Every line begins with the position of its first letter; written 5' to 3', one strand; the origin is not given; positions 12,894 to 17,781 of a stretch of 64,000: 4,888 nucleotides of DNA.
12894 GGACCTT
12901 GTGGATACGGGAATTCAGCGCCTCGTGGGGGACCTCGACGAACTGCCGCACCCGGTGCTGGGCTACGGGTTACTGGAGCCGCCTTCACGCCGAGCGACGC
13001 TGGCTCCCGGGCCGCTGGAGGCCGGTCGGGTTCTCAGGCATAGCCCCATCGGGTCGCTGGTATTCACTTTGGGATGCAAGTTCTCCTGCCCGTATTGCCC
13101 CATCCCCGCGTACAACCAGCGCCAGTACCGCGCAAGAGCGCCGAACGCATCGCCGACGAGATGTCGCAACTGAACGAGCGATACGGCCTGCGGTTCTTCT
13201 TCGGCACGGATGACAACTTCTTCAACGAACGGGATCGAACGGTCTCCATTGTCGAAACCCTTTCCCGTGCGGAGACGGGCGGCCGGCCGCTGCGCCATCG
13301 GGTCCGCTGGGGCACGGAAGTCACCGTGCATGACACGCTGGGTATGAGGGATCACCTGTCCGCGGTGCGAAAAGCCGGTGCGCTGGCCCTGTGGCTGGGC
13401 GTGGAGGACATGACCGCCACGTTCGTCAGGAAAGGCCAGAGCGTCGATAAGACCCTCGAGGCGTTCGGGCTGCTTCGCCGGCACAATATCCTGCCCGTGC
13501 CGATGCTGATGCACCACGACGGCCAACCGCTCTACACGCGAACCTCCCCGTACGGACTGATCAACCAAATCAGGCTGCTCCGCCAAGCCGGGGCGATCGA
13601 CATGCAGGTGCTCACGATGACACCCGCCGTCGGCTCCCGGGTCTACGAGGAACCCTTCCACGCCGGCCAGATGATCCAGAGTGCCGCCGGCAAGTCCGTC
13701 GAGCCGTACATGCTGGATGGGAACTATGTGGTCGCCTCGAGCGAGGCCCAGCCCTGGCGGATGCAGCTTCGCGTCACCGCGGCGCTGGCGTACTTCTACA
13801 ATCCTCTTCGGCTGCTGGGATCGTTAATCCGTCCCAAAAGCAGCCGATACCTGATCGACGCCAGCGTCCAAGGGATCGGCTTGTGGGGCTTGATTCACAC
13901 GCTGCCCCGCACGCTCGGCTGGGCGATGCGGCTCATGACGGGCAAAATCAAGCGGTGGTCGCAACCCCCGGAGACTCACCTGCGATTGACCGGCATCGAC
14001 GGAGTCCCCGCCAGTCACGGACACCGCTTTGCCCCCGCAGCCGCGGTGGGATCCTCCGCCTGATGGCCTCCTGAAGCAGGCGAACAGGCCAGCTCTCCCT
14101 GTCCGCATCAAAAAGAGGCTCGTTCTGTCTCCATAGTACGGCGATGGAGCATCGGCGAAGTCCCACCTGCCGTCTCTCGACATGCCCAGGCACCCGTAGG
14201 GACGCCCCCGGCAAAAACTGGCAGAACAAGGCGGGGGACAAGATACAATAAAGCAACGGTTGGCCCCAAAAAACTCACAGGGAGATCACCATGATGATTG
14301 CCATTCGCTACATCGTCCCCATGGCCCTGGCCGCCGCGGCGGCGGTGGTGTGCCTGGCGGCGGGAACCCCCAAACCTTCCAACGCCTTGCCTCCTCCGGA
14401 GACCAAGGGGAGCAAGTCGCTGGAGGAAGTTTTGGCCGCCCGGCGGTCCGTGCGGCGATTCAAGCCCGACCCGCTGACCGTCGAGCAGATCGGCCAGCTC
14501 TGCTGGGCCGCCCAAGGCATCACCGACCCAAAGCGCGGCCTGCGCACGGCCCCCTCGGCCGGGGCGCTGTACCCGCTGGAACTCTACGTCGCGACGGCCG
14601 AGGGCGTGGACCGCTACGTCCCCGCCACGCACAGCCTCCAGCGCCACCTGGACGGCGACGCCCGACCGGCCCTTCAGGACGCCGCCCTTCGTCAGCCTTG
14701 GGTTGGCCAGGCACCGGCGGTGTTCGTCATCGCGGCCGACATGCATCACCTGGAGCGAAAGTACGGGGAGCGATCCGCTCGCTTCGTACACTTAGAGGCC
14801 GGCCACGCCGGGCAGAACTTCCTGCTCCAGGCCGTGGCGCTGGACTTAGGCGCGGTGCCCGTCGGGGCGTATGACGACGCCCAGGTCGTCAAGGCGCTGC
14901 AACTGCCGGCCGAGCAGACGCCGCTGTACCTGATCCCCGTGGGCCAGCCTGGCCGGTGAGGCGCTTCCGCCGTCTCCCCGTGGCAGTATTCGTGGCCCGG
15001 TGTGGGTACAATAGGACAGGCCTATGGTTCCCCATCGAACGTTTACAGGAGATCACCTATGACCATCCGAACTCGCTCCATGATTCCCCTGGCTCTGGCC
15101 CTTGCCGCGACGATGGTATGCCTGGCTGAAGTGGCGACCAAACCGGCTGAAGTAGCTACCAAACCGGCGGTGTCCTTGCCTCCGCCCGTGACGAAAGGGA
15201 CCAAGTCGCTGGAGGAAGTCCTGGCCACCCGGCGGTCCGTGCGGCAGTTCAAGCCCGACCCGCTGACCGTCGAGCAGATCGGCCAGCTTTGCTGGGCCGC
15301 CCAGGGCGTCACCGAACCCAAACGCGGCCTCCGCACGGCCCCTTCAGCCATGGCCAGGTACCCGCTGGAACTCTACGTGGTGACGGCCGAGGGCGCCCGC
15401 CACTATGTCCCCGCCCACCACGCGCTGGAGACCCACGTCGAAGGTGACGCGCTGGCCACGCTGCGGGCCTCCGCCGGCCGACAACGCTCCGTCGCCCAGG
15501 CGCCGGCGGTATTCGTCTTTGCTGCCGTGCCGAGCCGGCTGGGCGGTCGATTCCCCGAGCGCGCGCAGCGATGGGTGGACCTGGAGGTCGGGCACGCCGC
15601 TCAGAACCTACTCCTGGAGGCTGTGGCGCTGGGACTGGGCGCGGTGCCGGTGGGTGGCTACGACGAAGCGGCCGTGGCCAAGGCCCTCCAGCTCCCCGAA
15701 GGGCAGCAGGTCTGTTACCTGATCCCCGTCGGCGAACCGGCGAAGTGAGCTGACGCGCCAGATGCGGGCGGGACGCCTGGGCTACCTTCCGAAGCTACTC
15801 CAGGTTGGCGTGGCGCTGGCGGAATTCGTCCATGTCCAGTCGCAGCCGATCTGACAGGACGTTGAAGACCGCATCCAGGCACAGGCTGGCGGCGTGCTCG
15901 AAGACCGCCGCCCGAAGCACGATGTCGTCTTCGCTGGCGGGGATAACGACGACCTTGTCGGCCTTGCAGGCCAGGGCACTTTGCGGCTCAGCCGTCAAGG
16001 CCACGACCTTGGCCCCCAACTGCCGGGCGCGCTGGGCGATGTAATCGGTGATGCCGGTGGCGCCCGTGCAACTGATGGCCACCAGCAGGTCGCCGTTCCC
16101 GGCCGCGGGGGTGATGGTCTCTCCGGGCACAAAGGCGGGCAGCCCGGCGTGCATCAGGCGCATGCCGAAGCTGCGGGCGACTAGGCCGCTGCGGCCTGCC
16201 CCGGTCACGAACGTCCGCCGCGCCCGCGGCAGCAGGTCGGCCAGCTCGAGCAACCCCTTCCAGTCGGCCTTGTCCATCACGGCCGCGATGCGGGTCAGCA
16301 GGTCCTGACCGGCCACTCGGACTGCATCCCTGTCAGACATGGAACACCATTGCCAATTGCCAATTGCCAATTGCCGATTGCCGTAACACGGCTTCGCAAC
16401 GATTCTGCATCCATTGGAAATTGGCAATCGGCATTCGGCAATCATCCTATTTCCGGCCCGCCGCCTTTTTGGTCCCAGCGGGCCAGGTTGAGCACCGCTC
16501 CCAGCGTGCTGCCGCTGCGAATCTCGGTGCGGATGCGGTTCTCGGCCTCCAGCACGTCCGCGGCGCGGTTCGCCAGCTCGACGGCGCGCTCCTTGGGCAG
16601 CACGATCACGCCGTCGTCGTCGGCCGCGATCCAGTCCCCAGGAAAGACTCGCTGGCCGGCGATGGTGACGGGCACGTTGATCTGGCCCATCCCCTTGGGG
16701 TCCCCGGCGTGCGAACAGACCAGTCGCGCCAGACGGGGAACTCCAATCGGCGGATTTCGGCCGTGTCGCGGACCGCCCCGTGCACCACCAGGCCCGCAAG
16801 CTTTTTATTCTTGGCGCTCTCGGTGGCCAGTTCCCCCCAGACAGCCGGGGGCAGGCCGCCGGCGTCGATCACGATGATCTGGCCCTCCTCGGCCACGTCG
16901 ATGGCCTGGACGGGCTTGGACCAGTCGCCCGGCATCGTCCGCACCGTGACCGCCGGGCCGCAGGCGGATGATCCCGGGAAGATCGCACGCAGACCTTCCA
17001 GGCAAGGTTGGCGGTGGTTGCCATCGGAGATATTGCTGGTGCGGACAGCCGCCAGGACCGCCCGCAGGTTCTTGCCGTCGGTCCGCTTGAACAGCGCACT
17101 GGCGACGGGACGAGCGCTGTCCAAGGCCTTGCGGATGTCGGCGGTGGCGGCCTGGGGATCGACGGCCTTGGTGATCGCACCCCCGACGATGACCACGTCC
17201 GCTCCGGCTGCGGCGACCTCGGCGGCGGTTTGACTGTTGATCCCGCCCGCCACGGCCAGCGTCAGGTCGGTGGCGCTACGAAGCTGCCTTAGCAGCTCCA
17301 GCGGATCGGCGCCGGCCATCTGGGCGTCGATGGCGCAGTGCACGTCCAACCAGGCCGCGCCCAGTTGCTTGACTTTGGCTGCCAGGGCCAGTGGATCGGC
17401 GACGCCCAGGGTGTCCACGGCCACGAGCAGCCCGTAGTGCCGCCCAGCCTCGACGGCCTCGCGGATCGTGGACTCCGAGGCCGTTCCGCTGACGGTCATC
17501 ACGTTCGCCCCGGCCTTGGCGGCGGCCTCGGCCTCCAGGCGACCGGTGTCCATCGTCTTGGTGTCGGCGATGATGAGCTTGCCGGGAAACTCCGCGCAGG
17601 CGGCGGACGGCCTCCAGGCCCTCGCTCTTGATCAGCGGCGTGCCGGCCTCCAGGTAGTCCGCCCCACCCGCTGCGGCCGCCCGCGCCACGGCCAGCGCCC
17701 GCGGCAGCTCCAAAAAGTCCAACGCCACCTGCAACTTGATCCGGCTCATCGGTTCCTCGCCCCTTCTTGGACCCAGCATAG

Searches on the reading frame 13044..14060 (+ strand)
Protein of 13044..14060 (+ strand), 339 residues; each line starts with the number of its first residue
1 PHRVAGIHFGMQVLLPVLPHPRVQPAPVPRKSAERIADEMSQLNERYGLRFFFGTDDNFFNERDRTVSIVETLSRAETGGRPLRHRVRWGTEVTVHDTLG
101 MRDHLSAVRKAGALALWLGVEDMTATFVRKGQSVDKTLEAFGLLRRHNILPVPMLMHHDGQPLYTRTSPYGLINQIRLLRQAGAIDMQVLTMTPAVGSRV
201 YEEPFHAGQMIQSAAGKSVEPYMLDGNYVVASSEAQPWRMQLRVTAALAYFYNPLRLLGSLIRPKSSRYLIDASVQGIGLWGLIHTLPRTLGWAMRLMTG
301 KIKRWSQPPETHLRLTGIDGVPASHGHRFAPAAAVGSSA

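Call 41: search_protein_families(library=pfam, proteins=[window:13044-14060:+], max_evalue=0.001)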
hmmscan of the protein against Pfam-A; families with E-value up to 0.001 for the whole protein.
window:13044-14060:+ (339 aa): 1 family
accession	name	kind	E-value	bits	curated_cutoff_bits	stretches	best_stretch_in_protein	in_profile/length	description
PF04055.27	Radical_SAM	-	0.00042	21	29.5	1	29-151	26-143/166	Radical SAM superfamily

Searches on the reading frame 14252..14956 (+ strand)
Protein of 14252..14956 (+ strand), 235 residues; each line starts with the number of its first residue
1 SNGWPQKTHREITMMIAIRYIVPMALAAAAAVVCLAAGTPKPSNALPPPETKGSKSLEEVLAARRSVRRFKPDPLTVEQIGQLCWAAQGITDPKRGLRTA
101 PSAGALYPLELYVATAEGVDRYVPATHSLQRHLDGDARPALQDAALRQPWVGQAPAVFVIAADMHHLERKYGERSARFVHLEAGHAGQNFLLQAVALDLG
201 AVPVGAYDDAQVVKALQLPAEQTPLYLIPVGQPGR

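Call 41: search_protein_families(library=pfam, proteins=[window:14252-14956:+], max_evalue=0.001)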
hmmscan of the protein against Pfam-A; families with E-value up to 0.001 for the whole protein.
window:14252-14956:+ (235 aa): 1 family
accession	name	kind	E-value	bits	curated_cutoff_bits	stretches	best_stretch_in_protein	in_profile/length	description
PF00881.29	Nitroreductase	-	2e-36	126.1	23.5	1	62-231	2-166/167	Nitroreductase family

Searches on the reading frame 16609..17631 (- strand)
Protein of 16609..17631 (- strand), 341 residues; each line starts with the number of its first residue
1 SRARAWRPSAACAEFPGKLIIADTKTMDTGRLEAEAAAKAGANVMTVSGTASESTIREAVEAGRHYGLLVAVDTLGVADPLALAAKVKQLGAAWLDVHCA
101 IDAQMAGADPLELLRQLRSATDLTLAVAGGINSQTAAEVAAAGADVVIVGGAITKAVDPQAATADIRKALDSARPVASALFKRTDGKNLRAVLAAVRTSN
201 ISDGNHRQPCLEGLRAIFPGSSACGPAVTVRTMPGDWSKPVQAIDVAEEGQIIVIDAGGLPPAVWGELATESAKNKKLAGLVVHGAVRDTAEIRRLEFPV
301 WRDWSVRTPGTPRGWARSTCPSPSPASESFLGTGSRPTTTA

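Call 41: search_protein_families(library=pfam, proteins=[window:16609-17631:-], max_evalue=0.001)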
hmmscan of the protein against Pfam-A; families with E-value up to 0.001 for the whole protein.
window:16609-17631:- (341 aa): 7 families
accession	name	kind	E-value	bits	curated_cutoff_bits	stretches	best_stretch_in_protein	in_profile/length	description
PF03737.21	RraA-like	-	2.4e-28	99.7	24.5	1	198-302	1-110/152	Aldolase/RraA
PF00215.30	OMPdecase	-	3.9e-23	83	27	1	17-165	51-220/221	Orotidine 5'-phosphate decarboxylase / HUMPS family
PF00977.27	His_biosynth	-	4.1e-06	26.8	23.6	1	78-158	29-110/228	Histidine biosynthesis protein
PF00290.26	Trp_syntA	-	6.9e-06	25.6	27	1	112-163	188-239/259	Tryptophan synthase alpha chain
PF04131.20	NanE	-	0.00033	20.4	27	1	34-156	57-179/192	Putative N-acetylmannosamine-6-phosphate epimerase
PF00834.25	Ribul_P_3_epim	-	0.00035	20.5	21.1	0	115-153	154-197/198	Ribulose-phosphate 3 epimerase family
PF02581.23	TMP-TENI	-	0.001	18.9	27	0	110-153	137-180/180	Thiamine monophosphate synthase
